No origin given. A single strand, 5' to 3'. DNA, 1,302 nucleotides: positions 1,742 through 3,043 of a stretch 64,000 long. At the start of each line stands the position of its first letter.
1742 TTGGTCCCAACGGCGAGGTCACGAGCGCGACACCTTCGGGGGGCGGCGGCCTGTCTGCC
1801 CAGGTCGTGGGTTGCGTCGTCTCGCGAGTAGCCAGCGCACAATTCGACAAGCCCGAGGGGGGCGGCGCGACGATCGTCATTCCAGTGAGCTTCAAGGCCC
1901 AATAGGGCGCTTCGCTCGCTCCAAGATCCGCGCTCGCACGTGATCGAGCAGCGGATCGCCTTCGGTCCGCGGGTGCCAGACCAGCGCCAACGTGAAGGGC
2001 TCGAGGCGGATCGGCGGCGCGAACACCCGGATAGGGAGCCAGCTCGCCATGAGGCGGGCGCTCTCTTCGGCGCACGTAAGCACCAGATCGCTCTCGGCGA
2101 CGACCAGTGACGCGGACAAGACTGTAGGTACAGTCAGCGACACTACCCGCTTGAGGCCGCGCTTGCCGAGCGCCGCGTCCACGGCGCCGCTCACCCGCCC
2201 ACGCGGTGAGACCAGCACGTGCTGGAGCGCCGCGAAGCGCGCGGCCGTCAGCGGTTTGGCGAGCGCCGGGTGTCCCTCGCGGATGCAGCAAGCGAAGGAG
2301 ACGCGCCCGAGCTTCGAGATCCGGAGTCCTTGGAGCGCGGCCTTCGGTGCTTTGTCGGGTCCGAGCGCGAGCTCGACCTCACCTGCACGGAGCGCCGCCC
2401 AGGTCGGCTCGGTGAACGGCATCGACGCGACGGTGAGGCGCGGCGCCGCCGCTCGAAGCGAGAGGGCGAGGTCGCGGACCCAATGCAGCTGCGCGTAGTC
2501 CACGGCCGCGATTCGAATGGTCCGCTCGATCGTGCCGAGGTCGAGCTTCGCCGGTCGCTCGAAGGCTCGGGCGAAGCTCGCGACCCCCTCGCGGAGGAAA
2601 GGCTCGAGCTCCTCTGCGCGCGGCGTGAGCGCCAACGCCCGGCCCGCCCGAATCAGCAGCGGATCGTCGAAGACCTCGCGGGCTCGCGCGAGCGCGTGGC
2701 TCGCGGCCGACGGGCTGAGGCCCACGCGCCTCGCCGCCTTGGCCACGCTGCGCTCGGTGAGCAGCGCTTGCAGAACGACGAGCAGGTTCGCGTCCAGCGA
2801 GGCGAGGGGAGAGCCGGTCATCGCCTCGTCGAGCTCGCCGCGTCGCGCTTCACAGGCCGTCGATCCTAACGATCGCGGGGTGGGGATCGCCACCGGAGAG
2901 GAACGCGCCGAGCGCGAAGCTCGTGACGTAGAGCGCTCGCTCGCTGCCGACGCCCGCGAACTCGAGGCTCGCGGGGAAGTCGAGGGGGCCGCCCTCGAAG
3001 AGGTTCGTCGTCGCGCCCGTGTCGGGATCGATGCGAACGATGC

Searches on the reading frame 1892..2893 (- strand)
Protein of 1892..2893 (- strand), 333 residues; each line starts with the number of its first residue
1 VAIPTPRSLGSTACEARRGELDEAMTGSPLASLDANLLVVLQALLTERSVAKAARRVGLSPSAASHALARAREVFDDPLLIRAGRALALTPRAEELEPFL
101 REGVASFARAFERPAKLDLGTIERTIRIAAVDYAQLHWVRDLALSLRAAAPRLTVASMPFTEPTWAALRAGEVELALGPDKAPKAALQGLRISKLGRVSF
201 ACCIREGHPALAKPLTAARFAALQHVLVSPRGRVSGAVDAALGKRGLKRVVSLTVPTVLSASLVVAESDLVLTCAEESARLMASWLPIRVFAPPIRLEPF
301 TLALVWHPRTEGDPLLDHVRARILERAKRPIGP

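Call 95: search_protein_families(library=pfam, proteins=[window:1892-2893:-], max_evalue=0.001)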
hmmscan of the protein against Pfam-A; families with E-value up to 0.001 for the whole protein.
window:1892-2893:- (333 aa): 2 families
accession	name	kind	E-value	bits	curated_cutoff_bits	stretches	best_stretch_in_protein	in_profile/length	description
PF03466.25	LysR_substrate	-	4.9e-16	59.2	28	1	123-327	5-208/209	LysR substrate binding domain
PF00126.33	HTH_1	-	1e-12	48.3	26.6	1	36-94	2-60/60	Bacterial regulatory helix-turn-helix protein, lysR family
